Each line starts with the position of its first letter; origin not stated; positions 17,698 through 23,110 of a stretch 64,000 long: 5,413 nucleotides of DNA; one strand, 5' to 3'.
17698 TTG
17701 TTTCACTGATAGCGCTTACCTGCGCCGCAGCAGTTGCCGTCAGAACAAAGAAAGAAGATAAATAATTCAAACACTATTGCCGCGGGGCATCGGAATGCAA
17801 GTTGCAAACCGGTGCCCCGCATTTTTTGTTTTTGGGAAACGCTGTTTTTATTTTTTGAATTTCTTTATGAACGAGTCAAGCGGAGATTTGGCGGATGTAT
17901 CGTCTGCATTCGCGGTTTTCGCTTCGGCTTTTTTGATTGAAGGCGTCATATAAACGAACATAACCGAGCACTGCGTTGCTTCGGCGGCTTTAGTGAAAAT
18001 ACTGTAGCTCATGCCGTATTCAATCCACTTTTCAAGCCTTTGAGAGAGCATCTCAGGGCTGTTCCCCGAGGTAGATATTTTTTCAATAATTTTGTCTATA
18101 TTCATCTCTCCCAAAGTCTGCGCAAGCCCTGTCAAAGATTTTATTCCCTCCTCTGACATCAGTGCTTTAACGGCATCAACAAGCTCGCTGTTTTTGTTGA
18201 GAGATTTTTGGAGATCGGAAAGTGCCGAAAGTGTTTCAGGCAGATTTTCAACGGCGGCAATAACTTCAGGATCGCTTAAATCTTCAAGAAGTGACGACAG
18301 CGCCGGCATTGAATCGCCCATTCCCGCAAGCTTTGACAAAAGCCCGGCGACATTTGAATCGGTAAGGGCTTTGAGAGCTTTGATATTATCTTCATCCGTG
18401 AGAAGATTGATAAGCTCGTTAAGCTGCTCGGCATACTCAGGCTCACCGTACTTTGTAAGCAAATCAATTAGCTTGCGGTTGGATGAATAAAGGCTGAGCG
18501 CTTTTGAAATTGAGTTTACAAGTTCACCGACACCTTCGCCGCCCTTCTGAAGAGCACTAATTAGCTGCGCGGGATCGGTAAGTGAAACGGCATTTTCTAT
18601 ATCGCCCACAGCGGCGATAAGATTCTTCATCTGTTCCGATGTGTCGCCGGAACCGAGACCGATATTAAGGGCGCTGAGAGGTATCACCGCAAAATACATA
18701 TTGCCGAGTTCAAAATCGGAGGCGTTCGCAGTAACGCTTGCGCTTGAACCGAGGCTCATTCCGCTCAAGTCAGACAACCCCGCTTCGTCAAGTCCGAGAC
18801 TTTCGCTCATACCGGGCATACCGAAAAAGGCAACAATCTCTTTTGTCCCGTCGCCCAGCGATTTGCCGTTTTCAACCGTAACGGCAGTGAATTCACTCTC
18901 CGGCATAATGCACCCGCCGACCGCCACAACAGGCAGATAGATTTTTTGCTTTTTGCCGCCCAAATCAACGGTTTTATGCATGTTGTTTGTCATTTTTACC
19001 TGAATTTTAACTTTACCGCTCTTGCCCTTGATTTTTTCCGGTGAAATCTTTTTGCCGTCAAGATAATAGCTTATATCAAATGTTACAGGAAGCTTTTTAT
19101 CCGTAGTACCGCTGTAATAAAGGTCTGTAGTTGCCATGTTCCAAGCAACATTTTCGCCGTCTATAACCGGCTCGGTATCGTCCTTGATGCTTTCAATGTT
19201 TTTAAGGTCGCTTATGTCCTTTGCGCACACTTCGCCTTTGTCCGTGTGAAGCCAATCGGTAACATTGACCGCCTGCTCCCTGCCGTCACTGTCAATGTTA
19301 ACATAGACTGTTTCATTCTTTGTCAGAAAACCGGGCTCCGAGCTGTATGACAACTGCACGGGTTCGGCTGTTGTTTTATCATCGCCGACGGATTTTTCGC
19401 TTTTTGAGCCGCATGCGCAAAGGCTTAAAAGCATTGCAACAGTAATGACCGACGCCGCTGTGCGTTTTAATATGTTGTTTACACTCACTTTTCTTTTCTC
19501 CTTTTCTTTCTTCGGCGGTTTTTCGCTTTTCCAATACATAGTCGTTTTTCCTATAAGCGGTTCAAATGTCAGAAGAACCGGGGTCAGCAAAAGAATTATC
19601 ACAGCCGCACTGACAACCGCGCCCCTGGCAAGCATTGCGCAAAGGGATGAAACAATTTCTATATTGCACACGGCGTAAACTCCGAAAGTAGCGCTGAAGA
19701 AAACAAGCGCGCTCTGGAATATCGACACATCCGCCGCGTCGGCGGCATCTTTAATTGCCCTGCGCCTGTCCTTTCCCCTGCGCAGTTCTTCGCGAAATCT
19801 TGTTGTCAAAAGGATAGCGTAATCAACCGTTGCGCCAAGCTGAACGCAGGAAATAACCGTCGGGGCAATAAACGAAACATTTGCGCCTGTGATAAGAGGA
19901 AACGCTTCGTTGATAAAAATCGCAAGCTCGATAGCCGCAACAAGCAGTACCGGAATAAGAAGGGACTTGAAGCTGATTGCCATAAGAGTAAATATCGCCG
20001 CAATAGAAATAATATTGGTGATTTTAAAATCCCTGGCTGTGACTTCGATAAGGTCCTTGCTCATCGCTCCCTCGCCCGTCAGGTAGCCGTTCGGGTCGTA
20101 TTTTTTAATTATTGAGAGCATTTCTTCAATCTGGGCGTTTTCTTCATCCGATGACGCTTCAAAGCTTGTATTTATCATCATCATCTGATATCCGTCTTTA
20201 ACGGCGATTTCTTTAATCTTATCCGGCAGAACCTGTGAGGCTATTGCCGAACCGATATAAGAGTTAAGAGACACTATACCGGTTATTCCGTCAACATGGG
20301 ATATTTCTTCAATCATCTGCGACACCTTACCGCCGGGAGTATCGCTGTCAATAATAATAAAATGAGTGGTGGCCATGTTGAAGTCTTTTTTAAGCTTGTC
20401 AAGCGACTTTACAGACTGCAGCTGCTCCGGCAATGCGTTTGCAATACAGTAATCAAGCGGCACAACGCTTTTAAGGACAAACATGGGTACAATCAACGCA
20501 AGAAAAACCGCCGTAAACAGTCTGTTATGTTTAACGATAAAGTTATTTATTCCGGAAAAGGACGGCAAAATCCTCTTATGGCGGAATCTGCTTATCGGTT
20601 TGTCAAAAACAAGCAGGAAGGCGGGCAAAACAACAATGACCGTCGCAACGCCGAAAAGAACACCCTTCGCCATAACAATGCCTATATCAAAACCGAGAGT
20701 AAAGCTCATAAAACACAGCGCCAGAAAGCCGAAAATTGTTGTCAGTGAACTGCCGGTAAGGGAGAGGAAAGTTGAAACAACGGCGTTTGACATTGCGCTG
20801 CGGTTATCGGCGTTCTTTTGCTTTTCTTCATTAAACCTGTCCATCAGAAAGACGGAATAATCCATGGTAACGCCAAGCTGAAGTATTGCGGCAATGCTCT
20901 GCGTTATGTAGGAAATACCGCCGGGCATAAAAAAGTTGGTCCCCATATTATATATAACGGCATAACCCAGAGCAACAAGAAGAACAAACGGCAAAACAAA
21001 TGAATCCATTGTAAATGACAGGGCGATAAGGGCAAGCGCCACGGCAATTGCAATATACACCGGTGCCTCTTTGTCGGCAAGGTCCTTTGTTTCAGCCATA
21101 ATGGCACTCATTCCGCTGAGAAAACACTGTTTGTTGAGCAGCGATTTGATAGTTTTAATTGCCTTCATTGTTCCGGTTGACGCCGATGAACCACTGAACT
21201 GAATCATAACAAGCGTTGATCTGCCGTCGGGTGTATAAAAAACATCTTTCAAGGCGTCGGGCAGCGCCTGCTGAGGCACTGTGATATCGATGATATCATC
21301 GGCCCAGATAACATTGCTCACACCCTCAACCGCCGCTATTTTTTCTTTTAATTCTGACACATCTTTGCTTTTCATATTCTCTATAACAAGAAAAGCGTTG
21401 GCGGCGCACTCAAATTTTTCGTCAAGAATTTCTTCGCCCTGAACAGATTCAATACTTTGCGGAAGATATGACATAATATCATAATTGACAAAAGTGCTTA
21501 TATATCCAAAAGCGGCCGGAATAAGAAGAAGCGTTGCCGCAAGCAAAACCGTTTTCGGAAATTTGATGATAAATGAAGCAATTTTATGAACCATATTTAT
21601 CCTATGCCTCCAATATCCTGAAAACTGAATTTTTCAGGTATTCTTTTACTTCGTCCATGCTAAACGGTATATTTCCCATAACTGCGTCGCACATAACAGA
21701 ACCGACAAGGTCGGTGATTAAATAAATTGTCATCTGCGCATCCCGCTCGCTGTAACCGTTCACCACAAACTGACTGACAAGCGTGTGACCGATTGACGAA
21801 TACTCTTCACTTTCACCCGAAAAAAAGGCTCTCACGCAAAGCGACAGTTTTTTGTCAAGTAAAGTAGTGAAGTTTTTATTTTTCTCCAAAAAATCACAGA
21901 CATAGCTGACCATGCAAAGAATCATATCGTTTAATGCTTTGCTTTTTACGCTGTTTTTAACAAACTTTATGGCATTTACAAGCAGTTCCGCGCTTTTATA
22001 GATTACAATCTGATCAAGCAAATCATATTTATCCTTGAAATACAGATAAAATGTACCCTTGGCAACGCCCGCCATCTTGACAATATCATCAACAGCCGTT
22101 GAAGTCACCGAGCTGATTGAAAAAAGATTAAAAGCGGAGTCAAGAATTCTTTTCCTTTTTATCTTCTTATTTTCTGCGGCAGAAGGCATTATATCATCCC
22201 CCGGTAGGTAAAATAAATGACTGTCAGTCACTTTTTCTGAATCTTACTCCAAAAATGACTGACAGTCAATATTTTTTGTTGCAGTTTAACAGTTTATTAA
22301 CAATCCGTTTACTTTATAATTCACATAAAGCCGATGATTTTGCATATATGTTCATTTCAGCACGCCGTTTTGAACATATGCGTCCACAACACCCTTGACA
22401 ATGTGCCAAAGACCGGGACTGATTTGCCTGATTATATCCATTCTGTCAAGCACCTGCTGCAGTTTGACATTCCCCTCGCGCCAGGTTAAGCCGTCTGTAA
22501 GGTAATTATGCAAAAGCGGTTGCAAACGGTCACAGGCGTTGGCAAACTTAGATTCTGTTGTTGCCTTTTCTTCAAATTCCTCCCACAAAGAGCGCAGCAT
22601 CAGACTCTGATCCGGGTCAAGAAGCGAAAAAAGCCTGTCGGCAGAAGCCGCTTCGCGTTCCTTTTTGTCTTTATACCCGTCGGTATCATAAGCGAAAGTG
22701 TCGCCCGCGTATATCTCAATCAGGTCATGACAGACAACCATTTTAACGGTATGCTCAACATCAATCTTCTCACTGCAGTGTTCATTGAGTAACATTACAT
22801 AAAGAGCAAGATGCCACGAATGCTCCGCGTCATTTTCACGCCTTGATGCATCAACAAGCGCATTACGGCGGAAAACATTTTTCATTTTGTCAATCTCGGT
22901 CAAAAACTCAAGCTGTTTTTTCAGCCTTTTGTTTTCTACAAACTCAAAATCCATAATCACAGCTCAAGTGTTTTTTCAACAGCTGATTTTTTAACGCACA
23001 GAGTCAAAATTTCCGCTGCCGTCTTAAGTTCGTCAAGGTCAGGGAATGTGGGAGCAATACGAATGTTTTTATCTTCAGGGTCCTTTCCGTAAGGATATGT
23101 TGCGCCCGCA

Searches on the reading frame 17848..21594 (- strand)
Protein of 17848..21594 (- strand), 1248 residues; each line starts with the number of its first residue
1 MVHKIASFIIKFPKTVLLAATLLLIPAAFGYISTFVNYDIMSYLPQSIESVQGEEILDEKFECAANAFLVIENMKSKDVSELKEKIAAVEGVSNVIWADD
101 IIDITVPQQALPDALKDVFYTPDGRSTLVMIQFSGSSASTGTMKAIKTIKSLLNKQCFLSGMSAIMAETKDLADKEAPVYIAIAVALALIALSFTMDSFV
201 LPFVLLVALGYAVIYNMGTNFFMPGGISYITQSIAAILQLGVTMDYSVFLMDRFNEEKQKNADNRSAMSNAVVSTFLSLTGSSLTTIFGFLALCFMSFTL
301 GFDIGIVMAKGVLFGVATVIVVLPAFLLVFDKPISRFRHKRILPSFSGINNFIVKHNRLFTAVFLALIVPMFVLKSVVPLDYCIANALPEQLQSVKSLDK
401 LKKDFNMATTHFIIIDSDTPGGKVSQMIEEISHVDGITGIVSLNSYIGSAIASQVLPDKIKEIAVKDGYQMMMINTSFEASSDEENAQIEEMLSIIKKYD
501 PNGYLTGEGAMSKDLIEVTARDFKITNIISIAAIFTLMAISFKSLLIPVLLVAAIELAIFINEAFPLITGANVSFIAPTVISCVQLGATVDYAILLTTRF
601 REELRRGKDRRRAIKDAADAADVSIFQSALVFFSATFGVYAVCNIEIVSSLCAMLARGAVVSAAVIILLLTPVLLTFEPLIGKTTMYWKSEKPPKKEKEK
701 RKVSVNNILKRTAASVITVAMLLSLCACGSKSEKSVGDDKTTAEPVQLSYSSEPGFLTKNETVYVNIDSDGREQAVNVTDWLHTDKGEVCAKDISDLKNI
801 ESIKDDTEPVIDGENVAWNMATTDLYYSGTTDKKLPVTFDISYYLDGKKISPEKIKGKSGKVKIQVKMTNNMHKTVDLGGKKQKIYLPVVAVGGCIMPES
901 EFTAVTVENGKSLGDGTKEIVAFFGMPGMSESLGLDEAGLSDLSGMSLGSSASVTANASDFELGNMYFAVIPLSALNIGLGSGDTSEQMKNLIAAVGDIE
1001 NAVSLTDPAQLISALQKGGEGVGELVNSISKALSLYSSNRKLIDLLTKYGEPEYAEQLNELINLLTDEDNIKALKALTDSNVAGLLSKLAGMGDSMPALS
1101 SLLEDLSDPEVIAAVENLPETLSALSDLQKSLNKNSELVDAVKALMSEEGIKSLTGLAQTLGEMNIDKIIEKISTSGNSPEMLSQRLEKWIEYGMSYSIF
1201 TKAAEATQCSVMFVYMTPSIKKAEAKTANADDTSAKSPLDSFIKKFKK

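Call 27: search_protein_families(library=pfam, proteins=[window:17848-21594:-], max_evalue=0.0001)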
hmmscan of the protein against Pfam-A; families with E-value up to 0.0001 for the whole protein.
window:17848-21594:- (1248 aa): 1 family
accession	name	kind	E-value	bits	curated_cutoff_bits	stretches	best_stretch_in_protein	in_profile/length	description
PF03176.21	MMPL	-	6.7e-65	219.7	20.5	2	388-696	3-312/333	MMPL family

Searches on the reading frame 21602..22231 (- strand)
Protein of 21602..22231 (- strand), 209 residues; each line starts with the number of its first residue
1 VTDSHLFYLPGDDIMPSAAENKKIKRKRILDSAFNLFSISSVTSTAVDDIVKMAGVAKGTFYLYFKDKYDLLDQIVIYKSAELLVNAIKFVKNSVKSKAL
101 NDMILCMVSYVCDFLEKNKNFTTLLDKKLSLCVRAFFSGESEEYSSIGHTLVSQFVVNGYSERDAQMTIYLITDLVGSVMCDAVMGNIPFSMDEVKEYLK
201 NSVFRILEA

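Call 27: search_protein_families(library=pfam, proteins=[window:21602-22231:-], max_evalue=0.0001)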
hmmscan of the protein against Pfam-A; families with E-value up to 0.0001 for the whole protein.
window:21602-22231:- (209 aa): 1 family
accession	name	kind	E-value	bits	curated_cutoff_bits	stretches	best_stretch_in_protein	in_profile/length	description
PF00440.29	TetR_N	-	2.8e-11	43.5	24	1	29-74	1-46/47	Bacterial regulatory proteins, tetR family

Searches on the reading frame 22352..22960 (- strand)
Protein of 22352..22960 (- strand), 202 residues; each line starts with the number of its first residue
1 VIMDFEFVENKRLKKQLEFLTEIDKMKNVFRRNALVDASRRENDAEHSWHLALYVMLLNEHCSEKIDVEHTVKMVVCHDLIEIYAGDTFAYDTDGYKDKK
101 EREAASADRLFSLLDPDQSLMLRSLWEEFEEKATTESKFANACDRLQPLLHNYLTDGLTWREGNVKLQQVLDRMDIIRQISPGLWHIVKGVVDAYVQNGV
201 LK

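Call 27: search_protein_families(library=pfam, proteins=[window:22352-22960:-], max_evalue=0.0001)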
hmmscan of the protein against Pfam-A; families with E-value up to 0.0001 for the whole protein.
window:22352-22960:- (202 aa): 3 families
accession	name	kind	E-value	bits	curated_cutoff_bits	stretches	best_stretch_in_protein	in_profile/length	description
PF13023.12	HD_3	-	6.8e-50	169.6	22.5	1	23-184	1-164/165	HD domain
PF12917.13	YfbR-like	-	6.2e-12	46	25.9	1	18-151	1-140/182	5'-deoxynucleotidase YfbR-like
PF01966.28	HD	-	8.5e-05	23.3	22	0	45-147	2-114/116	HD domain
